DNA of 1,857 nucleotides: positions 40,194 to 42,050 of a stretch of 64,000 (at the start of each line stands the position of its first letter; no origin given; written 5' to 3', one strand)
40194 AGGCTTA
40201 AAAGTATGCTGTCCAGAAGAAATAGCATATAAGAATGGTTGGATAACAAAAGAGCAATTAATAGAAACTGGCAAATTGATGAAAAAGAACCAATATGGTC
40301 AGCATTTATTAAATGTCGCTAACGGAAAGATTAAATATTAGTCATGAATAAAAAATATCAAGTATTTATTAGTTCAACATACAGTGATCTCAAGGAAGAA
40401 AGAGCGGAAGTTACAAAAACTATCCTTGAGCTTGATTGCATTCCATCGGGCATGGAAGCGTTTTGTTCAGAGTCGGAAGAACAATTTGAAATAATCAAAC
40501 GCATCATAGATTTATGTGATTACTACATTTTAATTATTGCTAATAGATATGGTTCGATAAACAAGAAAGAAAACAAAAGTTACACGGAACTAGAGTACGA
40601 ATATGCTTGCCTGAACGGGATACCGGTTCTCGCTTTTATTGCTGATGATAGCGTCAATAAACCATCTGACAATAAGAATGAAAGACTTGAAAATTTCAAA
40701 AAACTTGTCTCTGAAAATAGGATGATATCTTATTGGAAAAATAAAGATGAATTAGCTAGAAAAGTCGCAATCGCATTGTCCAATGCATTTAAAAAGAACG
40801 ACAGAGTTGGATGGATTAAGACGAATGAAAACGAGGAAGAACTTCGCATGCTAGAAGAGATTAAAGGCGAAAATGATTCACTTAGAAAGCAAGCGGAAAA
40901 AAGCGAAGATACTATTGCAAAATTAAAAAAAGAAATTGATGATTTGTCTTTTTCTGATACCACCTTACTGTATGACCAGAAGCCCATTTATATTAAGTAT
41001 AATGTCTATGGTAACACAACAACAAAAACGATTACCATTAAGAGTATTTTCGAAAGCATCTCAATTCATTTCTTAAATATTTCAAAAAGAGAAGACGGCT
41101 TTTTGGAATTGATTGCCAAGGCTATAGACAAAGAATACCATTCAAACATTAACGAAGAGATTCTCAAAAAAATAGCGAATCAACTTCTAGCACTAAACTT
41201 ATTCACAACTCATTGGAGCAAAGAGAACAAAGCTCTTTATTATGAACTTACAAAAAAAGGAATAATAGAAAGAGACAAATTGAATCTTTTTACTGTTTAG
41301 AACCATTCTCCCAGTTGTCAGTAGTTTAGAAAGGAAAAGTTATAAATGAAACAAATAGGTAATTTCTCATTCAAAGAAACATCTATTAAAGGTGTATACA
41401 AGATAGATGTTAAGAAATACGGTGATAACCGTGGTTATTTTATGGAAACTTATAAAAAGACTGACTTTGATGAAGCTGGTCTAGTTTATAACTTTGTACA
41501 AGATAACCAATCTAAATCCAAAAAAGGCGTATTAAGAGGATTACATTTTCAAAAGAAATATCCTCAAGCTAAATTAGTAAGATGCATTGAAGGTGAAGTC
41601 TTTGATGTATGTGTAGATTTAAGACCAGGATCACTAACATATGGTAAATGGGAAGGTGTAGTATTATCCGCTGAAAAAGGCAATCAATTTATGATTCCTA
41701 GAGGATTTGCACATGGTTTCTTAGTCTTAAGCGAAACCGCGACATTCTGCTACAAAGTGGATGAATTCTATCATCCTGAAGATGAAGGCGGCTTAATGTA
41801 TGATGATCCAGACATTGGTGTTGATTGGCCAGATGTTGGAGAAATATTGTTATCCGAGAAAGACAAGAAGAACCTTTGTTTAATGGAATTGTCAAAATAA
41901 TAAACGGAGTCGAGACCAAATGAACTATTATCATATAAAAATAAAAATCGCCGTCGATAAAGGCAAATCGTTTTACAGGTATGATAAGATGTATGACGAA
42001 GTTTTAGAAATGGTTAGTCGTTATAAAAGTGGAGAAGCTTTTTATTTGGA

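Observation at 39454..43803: Two defence-type genes (DUF4062 protein and TIR-like protein) interleaved gene-by-gene inside the dTDP-rhamnose operon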

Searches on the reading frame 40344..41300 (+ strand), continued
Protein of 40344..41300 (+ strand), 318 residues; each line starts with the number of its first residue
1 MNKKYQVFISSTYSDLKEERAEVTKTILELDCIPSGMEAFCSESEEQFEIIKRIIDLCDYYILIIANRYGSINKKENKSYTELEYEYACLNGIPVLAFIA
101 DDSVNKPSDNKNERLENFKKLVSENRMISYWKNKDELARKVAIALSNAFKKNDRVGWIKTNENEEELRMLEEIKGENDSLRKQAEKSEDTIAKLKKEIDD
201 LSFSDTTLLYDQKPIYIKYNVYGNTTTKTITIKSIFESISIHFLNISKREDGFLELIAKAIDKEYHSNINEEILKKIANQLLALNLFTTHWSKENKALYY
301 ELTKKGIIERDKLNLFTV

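Call 56: search_dna_similar(query=window:40344-41300:+, collection=plasmids, mode=protein, max_rows=25)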
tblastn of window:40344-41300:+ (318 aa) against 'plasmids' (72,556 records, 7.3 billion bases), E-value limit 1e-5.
Records with a match: 217; places in all: 225; records where one place covers at least 80% of the query: 0.
Best place of each record, by identity: <60% 217.
By first word of the organism name: Staphylococcus 201; Bacillus 3; Acinetobacter 2; Salmonella 1; Vibrio 1; Priestia 1; Tenacibaculum 1; Paenarthrobacter 1; Exiguobacterium 1; Paraburkholderia 1; and 4 more.
By predicted mobility (MOB-suite, as given by PLSDB): mobilizable 202; non-mobilizable 13; conjugative 2.
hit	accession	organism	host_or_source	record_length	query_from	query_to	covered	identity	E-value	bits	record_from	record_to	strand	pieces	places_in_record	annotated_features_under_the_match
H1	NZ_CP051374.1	Salmonella enterica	bovine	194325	2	219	69%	40.8%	1e-30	129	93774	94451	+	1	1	DUF4062 domain-containing protein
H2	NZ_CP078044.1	Acinetobacter junii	whole organism,washroom sink in ...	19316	1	211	66%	39.5%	6e-33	135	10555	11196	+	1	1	DUF4062 domain-containing protein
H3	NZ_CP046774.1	Vibrio alginolyticus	wound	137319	1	201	63%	40.6%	7e-30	126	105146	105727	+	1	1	DUF4062 domain-containing protein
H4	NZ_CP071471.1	Priestia megaterium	whole organism,Hypersaline environment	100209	1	159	50%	46.4%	8e-30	126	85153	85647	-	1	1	DUF4062 domain-containing protein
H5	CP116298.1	Tenacibaculum finnmarkense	Atlantic salmon (Salmo salar ...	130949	3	159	49%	43.6%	7e-24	109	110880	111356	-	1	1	DUF4062 domain-containing protein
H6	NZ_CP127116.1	Paenarthrobacter sp. R1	cell culture,sediment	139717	1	160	50%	42.2%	9e-29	123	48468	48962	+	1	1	DUF4062 domain-containing protein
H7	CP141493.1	Staphylococcus aureus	Homo sapiens,clinical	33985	4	160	49%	42.3%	8e-20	97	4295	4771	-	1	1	DUF4062 domain-containing protein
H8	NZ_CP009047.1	Staphylococcus epidermidis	clinical isolate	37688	4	160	49%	41.8%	8e-21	100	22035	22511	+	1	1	DUF4062 domain-containing protein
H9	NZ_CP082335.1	Exiguobacterium acetylicum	water,Urban freshwater pond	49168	1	159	50%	40.8%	2e-20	99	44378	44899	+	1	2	DUF4062 domain-containing protein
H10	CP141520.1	Staphylococcus aureus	Homo sapiens,clinical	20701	4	160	49%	41.3%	5e-14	103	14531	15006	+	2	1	none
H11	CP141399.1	Staphylococcus aureus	Homo sapiens,clinical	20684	4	160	49%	41.3%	6e-14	103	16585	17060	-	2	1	none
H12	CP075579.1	Staphylococcus aureus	Homo sapiens,nares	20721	4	160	49%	41.3%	4e-20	98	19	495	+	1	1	DUF4062 domain-containing protein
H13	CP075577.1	Staphylococcus aureus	Homo sapiens,nares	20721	4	160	49%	41.3%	4e-20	98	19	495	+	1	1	DUF4062 domain-containing protein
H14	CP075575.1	Staphylococcus aureus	Homo sapiens,nares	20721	4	160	49%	41.3%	4e-20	98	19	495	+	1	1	DUF4062 domain-containing protein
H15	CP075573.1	Staphylococcus aureus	Homo sapiens,nares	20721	4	160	49%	41.3%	4e-20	98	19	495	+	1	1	DUF4062 domain-containing protein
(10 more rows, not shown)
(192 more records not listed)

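Call 62: search_protein_families(library=pfam, alignment_id=A4, max_evalue=0.0001)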
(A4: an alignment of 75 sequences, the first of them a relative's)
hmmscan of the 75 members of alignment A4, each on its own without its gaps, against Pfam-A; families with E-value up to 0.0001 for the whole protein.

A. member 1, L013:5644-8271:+ (875 aa): 3 families
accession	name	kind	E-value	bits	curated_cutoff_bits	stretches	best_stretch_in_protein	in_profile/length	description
PF00176.29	SNF2-rel_dom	-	2.3e-35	122.6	24.9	1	50-289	18-259/290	SNF2-related domain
PF00271.37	Helicase_C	-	2.9e-17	63.3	23.5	1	395-536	3-110/110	Helicase conserved C-terminal domain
PF00270.35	DEAD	-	3.9e-06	27.1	26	1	50-197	15-161/167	DEAD/DEAH box helicase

B. families by the number of members that match (of 75 scanned): 77 families (the first 25 are shown)
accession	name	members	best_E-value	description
PF01420.25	Methylase_S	10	2.5e-26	Type I restriction modification DNA specificity domain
PF01381.28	HTH_3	4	1.6e-12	Helix-turn-helix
PF20473.4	MmeI_Mtase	3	9.7e-89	MmeI, DNA-methyltransferase domain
PF00176.29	SNF2-rel_dom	3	2e-35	SNF2-related domain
PF00271.37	Helicase_C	3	7.5e-21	Helicase conserved C-terminal domain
PF00270.35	DEAD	3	3.5e-12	DEAD/DEAH box helicase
PF07669.17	Eco57I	3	1.1e-08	Eco57I restriction-modification methylase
PF13560.12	HTH_31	3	3.6e-06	Helix-turn-helix domain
PF18135.7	Type_ISP_C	2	4.8e-72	Type ISP C-terminal specificity domain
PF01555.25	N6_N4_Mtase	2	3.5e-37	DNA methylase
PF05598.16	DUF772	2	1.1e-17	Transposase domain (DUF772)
PF04851.21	ResIII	2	2e-11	Type III restriction enzyme, res subunit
PF02384.22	N6_Mtase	2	8.4e-11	N-6 DNA Methylase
PF02463.25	SMC_N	2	2.1e-08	RecF/RecN/SMC N terminal domain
PF11185.13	DUF2971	2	9.6e-08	Protein of unknown function (DUF2971)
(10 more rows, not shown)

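Call 63: search_protein_families(library=pfam, alignment_id=A5, max_evalue=0.0001)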
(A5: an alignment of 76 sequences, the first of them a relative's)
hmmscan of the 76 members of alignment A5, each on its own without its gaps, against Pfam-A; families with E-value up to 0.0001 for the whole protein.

A. member 1, L013:10268-11884:+ (538 aa): 1 family
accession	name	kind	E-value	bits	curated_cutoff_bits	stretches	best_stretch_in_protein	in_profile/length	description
PF01555.25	N6_N4_Mtase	-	1.7e-40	139.8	26.7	1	62-389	1-218/221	DNA methylase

B. families by the number of members that match (of 76 scanned): 69 families (the first 25 are shown)
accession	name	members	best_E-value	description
PF04851.21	ResIII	6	5.4e-40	Type III restriction enzyme, res subunit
PF18766.7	SWI2_SNF2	5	1.1e-75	SWI2/SNF2 ATPase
PF22679.2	T1R_D3-like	5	7.4e-61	Type I restriction enzyme subunit R domain 3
PF04313.20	HSDR_N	5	6.4e-49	Type I restriction enzyme R protein N terminus (HSDR_N)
PF06250.17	YhcG_C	5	1.1e-44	YhcG PDDEXK nuclease domain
PF17761.7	DUF1016_N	5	2.8e-40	DUF1016 N-terminal domain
PF01555.25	N6_N4_Mtase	4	1.4e-51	DNA methylase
PF00270.35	DEAD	4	2.6e-09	DEAD/DEAH box helicase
PF12008.13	EcoR124_C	3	2.3e-71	Type I restriction and modification enzyme - subunit R C terminal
PF00440.29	TetR_N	3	5.6e-09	Bacterial regulatory proteins, tetR family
PF00958.27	GMP_synt_C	2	1.5e-37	GMP synthase C terminal domain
PF00665.32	rve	2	5.6e-24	Integrase core domain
PF13676.11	TIR_2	2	3.4e-20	TIR domain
PF08357.16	SEFIR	2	1.6e-15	SEFIR domain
PF02540.23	NAD_synthase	2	4.1e-09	NAD synthase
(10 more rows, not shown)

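Call 81: search_protein_families(library=padloc, proteins=[L075:9174-9929:+], max_evalue=0.001)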
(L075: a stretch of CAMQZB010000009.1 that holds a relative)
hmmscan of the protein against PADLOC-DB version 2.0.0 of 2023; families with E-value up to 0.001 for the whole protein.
L075:9174-9929:+ (251 aa): 9 families
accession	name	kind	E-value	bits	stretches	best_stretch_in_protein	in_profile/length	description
PDLC05007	PDC-S35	-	4.8e-83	277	1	82-250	108-276/278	-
PDLC05005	PDC-S35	-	7.3e-76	253.4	1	4-251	1-262/264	-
PDLC05004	PDC-S35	-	4.6e-72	240.8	1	81-250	89-263/265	-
PDLC05006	PDC-S35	-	1e-44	150.7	1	94-251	69-231/231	-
PDLC05003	PDC-S35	-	7.4e-38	128.5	1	97-250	79-239/245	-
PDLC00729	Effector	-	6.5e-11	40.2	1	108-242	4-137/310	TIR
PDLC00731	Effector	-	1.9e-08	31.6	1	143-221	192-271/306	TIR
PDLC00732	Effector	-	8.5e-06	22.9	1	144-221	189-267/301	TIR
PDLC02371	PycTIR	-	0.00052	17.4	0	145-225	190-260/288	-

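Call 82: predict_structure(alignment_id=A1)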
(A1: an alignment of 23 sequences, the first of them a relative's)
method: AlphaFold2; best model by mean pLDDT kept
length: 318 residues; sequences in the alignment: 23
mean_pLDDT: 85.7   pTM: 0.48
mean pLDDT of the five models: 85.7, 84.6, 82.7, 81.9, 77.1
residues with pLDDT >= 90: 132; 70-90: 155; 50-70: 24; < 50: 7
segments of 3 or more residues with pLDDT < 50: 159-162
pLDDT, mean of each block of 10 residues (from residue 1): 76 83 87 69 80 87 88 87 91 90 79 86 81 91 84 56 63 87 91 82 70 90 91 96 96 97 93 95 95 96 96 89
secondary structure, 60 per line:
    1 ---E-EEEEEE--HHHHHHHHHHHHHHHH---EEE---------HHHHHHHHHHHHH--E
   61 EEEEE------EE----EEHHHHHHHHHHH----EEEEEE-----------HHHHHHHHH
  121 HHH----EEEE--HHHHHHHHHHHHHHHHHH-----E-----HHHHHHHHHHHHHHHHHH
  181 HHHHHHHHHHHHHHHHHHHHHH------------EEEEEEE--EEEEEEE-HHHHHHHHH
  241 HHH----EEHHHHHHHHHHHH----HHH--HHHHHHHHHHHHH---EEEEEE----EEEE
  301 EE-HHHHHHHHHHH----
elements in order: E6-11 H14-29 E33-35 H45-57 E60-65 H80-90 E95-100 H112-123 E128-131 H134-151 H163-202 E215-221 E224-230 H232-243 H250-261 H271-283 E287-292 E297-302 H304-314

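Call 86: fold_search(model_id=the predicted structure, library=pdb)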
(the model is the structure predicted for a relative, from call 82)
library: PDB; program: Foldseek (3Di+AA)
matches with E <= 10: 1791; with E <= 0.001: 3
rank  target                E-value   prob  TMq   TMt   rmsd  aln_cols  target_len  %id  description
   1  9lmq_A                7.5e-04  1.00  0.29  0.30   7.3       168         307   13  Cryo-EM structure of TIR-STING/c-di-GMP complex (released 2025-08-27)
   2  9lmq_D                7.5e-04  1.00  0.25  0.26   8.9       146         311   15  Cryo-EM structure of TIR-STING/c-di-GMP complex (released 2025-08-27)
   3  1t13_D                9.5e-04  1.00  0.25  0.45   7.5       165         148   11  Crystal Structure Of Lumazine Synthase From Brucella Abortus Bound To 5-nitro-6-(D-ribitylamino)-2,4(1H,3H) pyrimidine (released 2005-04-19)
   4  9lmq_B                1.3e-03  1.00  0.25  0.26   8.8       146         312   14  Cryo-EM structure of TIR-STING/c-di-GMP complex (released 2025-08-27)
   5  8q6q_C                1.4e-03  1.00  0.31  0.51   5.7       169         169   11  Structure of human immunity related GTPase Q in complex with GABARAPL2. (released 2024-08-28)
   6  4c7m_A                1.5e-03  1.00  0.27  0.54   5.5       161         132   10  The crystal structure of TcpB or BtpA TIR domain (released 2013-12-04)
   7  8q6q_D                1.6e-03  1.00  0.28  0.45   6.3       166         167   12  Structure of human immunity related GTPase Q in complex with GABARAPL2. (released 2024-08-28)
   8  7zeq_X                2.1e-03  1.00  0.27  0.13   7.6       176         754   13  Apo crystal structure of beta-xylosidase from Thermotoga maritima (released 2023-04-19)
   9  7xoz_A                2.5e-03  1.00  0.31  0.56   6.5       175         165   14  Crystal structure of RPPT-TIR (released 2023-11-08)
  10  4j07_E                2.6e-03  1.00  0.25  0.46   7.7       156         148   10  Crystal structure of a PROBABLE RIBOFLAVIN SYNTHASE, BETA CHAIN RIBH (6,7-dimethyl-8-ribityllumazine synthase, DMRL sy (released 2013-03-06)
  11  5yi0_A                2.8e-03  1.00  0.20  0.40  16.8       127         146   12  Structure of Lactococcus lactis ZitR, C30AH42A mutant (released 2017-12-06)
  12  5yhx_N                3.1e-03  1.00  0.20  0.41  18.6       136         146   14  Structure of Lactococcus lactis ZitR, wild type (released 2017-12-06)
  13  8pqt_A                3.1e-03  1.00  0.29  0.52   6.8       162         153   12  Nucleoside 2'deoxyribosyltransferase from Chroococcidiopsis thermalis PCC 7203 WT bound to Bis-Tris (released 2024-02-21)
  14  7jgr_B                3.1e-03  0.85  0.21  0.22  21.4       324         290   13  Structure of Drosophila ORC bound to DNA (84 bp) and Cdc6 (released 2020-09-09)
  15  1xma_B                3.3e-03  1.00  0.21  0.55   3.3        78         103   18  Structure of a transcriptional regulator from Clostridium thermocellum Cth-833 (released 2004-12-14)
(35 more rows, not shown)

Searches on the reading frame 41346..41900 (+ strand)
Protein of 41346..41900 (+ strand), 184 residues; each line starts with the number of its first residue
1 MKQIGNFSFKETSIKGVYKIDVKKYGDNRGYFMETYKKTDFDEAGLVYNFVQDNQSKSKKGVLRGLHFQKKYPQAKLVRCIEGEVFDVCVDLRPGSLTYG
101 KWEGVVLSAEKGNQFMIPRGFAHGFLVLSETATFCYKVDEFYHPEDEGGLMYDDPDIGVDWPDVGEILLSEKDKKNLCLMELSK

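Call 3: search_protein_families(library=pfam, proteins=[window:41346-41900:+], max_evalue=0.01)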
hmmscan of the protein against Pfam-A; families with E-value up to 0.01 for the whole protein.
window:41346-41900:+ (184 aa): 1 family
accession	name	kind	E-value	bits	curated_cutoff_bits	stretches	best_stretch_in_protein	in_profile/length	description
PF00908.23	dTDP_sugar_isom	-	1.7e-70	236.6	27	1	11-179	1-166/168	dTDP-4-dehydrorhamnose 3,5-epimerase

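Call 33: find_encoding_contigs(protein=window:41346-41900:+, flank=6000, max_places=10)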
Protein window:41346-41900:+ (184 aa): no gene with exactly this product is on record in the collection.
